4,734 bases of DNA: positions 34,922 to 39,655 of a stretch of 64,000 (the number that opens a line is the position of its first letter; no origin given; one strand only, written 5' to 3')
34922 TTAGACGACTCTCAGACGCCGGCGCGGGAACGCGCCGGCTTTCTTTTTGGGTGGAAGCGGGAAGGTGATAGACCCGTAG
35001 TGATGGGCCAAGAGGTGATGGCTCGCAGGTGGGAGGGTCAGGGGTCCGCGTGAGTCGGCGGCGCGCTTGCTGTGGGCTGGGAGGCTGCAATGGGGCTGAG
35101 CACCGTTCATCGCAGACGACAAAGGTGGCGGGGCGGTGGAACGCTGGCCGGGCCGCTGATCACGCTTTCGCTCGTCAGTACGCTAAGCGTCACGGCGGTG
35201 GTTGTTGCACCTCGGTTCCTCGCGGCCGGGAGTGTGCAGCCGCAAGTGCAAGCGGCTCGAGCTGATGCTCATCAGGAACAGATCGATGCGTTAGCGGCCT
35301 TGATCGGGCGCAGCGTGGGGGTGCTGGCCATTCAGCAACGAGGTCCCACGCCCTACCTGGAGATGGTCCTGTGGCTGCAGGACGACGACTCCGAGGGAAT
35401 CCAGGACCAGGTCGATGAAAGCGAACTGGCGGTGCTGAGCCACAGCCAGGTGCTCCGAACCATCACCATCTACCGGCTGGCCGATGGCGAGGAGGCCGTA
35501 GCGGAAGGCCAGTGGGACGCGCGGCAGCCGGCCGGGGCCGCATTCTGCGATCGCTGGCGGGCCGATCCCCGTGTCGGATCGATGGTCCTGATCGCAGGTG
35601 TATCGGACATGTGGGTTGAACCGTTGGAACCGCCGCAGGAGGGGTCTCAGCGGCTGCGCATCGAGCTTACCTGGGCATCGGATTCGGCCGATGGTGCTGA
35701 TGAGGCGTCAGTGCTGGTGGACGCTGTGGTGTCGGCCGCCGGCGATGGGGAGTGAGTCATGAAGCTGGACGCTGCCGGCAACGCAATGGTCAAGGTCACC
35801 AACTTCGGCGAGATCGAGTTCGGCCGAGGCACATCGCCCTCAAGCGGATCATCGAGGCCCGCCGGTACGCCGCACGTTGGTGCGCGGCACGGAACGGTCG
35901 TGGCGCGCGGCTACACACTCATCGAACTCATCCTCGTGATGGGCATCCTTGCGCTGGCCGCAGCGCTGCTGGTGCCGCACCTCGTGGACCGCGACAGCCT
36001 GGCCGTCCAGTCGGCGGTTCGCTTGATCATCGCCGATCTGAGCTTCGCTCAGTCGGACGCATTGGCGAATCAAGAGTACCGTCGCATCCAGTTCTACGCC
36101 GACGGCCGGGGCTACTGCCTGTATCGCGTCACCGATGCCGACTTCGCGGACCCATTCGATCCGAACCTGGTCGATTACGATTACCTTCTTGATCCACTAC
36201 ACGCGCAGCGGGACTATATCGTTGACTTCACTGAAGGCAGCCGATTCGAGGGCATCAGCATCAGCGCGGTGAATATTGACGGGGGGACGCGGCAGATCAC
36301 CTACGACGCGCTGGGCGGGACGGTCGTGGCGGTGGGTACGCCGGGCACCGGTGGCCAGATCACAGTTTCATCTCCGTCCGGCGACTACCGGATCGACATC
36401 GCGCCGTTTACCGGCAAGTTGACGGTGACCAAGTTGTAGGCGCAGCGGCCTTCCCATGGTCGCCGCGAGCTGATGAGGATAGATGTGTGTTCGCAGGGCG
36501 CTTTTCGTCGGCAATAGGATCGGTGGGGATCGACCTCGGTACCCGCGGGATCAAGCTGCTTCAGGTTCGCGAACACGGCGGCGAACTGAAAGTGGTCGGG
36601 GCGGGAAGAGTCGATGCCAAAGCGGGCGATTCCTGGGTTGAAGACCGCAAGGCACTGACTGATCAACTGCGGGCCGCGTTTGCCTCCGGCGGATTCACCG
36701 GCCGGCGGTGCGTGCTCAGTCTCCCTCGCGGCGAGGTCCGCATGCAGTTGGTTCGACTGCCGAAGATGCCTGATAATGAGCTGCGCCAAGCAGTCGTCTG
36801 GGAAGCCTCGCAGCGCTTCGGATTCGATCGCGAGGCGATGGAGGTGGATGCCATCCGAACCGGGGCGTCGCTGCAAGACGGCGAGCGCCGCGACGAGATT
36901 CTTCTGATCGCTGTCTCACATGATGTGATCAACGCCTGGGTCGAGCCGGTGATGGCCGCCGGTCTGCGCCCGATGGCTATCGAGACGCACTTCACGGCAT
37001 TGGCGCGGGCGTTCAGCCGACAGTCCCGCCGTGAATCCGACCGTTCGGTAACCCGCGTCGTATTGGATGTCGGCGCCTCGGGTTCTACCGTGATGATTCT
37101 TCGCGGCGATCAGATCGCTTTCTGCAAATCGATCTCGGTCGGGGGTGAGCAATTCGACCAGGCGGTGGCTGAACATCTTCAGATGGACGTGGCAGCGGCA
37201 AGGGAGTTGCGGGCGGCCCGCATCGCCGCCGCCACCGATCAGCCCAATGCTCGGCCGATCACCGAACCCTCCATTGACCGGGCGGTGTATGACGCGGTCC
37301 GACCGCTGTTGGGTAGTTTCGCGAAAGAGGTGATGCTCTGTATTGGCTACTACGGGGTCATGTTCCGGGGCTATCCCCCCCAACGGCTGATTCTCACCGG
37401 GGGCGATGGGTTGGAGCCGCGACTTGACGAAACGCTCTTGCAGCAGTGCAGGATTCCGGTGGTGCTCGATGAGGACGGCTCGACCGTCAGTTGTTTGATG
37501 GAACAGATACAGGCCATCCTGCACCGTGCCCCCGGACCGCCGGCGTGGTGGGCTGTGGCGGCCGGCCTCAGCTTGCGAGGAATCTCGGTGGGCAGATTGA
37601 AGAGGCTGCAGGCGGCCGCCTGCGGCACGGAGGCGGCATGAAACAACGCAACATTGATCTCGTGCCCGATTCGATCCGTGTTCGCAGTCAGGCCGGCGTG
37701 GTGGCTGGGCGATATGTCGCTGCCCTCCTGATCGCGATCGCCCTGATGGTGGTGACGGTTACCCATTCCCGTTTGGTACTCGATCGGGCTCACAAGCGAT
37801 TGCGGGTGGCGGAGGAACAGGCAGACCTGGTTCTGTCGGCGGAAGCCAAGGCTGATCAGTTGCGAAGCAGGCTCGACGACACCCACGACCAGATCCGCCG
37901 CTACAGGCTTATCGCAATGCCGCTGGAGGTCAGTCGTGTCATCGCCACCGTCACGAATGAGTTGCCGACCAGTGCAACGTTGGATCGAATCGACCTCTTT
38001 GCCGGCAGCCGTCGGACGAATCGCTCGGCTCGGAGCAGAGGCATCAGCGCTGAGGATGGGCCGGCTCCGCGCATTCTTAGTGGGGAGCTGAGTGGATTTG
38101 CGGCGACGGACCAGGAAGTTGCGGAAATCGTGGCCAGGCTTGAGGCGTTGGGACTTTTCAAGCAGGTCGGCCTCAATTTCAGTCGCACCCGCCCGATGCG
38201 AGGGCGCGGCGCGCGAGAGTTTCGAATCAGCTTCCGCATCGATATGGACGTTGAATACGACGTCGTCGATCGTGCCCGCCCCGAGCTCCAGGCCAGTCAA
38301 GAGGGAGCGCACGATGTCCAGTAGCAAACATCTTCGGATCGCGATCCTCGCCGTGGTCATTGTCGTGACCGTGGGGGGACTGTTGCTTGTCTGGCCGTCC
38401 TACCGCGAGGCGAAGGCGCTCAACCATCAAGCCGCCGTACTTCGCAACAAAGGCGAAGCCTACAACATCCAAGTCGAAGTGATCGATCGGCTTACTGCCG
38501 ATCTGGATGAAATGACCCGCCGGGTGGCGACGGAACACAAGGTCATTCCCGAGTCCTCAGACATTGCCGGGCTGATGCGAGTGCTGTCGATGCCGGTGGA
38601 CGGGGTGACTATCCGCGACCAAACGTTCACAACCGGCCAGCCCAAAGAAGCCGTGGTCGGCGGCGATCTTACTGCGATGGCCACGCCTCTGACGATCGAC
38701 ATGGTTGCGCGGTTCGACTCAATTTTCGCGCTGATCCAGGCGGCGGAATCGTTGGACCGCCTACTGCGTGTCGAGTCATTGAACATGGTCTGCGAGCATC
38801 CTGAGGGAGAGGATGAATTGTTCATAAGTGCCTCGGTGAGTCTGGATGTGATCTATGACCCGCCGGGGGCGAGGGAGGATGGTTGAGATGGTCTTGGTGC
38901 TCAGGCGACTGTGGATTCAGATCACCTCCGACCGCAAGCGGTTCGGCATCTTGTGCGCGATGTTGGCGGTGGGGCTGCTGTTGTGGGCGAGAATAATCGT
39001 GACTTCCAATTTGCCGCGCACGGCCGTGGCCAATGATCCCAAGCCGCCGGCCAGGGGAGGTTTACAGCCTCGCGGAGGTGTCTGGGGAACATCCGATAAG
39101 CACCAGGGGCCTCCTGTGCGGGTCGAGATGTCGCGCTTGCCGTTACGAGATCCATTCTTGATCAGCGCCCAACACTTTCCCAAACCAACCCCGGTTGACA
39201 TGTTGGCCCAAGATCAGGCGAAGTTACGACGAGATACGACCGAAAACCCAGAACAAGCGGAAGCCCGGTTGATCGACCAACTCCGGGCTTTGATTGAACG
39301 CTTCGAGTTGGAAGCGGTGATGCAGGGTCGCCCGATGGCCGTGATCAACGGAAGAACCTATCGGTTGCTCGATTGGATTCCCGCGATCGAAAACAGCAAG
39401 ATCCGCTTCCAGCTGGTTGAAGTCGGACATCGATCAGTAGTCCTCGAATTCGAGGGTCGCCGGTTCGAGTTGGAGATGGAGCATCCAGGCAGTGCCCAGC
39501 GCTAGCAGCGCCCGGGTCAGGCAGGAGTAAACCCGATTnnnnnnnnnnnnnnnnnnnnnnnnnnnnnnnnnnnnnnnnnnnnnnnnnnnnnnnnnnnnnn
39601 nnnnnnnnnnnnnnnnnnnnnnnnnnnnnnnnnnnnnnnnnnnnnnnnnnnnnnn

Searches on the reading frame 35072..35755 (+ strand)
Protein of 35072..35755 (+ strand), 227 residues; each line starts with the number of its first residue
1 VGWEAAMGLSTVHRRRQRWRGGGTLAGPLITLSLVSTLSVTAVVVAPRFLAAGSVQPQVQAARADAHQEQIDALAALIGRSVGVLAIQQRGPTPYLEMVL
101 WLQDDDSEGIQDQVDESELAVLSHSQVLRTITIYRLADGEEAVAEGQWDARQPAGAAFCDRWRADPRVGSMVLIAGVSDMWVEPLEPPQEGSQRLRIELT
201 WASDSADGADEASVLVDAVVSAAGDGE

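Call 8: search_protein_families(library=pfam, proteins=[window:35072-35755:+], max_evalue=0.01)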
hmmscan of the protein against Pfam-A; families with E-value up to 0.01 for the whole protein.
window:35072-35755:+ (227 aa): 0 families
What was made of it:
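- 35072..35755 (+): Hypothetical protein with an N-terminal hydrophobic segment. It is the first gene after the terminator. No Pfam family (call 8).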

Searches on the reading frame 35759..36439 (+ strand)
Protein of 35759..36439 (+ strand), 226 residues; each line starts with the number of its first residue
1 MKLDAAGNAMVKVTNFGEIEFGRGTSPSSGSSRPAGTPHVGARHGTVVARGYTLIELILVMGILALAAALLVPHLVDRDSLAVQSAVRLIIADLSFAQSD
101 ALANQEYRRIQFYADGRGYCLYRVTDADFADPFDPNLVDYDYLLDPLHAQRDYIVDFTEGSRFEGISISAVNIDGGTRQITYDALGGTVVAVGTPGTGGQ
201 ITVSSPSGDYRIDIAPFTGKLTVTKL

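Call 8: search_protein_families(library=pfam, proteins=[window:35759-36439:+], max_evalue=0.01)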
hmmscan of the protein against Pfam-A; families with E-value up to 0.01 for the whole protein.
window:35759-36439:+ (226 aa): 2 families
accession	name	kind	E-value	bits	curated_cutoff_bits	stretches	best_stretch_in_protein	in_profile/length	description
PF07963.17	N_methyl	-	0.00038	20.4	21.2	1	50-71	5-26/27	Prokaryotic N-terminal methylation motif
PF12019.13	GspH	-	0.002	19.1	21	1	86-215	1-105/108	Type II transport protein GspH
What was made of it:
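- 35759..36439 (+): GspH/FimT-like minor pilin. Pfam N_methyl and GspH, both weak (call 8).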

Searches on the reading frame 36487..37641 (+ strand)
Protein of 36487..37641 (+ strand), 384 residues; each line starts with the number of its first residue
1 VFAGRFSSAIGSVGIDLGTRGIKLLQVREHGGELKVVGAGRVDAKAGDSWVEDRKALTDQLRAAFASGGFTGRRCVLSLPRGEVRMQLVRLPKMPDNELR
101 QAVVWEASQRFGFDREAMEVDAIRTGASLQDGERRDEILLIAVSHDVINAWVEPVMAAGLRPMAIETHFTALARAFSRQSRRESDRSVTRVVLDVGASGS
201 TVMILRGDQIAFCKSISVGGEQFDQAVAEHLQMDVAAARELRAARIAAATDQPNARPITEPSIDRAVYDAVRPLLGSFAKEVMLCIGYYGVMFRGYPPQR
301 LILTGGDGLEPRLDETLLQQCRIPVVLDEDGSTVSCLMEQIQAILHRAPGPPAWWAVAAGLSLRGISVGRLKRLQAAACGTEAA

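Call 8: search_protein_families(library=pfam, proteins=[window:36487-37641:+], max_evalue=0.01)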
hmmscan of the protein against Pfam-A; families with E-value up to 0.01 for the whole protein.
window:36487-37641:+ (384 aa): 3 families
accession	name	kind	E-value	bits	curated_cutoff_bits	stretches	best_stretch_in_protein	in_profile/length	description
PF11104.14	PilM_2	-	6.4e-22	78.4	27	1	14-364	1-338/340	Type IV pilus assembly protein PilM;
PF06723.19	MreB_Mbl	-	3.7e-06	26.4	27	1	188-232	145-189/327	MreB/Mbl protein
PF14450.12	FtsA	-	4.8e-06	27.4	31.8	1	191-243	1-53/127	Cell division protein FtsA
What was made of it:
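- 36487..37641 (+): PilM, the actin-like inner-membrane platform protein. Pfam PilM_2 at 78 bits (call 8).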

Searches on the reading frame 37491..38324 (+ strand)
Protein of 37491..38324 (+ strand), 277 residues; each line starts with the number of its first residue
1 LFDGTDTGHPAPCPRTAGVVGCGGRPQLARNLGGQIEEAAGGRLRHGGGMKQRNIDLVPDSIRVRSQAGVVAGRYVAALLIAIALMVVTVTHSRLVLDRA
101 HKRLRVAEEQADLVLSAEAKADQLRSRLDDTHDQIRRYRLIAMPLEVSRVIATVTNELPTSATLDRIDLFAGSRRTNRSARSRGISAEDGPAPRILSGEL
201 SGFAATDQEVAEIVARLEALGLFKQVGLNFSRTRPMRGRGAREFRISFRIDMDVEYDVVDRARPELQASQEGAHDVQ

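Call 8: search_protein_families(library=pfam, proteins=[window:37491-38324:+], max_evalue=0.01)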
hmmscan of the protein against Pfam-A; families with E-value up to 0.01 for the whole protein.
window:37491-38324:+ (277 aa): 1 family
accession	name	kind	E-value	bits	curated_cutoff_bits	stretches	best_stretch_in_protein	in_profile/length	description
PF05137.18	PilN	-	8.3e-06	26.2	22.8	1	199-250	27-78/78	Fimbrial assembly protein (PilN)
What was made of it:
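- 37638..38324 (+): PilN-like protein. Its ATG overlaps the PilM stop (ATGA). Pfam PilN at 26 bits (call 8).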

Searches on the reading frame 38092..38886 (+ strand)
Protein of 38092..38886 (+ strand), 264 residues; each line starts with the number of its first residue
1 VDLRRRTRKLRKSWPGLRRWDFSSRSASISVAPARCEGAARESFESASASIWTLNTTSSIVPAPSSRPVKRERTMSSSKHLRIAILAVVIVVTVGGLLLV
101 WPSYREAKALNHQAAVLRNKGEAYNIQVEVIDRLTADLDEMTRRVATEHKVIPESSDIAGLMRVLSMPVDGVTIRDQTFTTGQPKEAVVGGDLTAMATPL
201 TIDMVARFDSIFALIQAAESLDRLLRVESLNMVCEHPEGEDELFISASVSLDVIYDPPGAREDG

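Call 8: search_protein_families(library=pfam, proteins=[window:38092-38886:+], max_evalue=0.01)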
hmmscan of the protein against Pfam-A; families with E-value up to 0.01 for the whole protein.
window:38092-38886:+ (264 aa): 1 family
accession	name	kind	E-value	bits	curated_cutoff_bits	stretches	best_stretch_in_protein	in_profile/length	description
PF04350.18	PilO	-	7e-07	29.9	22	1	110-247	4-136/145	Pilus assembly protein, PilO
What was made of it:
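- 38314..38886 (+): PilO-like protein. Pfam PilO at 30 bits (call 8).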

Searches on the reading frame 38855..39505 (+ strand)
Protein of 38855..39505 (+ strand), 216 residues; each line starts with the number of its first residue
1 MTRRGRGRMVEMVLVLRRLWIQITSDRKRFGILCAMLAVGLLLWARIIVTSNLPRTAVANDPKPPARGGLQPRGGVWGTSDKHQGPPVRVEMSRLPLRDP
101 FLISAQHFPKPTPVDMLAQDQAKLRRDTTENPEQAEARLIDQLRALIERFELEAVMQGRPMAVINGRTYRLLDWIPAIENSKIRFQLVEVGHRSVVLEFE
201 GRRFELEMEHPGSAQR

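Call 8: search_protein_families(library=pfam, proteins=[window:38855-39505:+], max_evalue=0.01)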
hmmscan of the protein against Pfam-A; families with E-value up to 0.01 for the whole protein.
window:38855-39505:+ (216 aa): 1 family
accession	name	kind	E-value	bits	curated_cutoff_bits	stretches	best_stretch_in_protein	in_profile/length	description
PF16537.11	T2SSB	-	0.0015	18.6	28.4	1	184-207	36-59/60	Type II secretion system protein B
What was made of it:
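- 38855..39505 (+): PilP-position protein with an uncertain start (38855, 38879 or 38888). Only a weak T2SSB hit (call 8).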
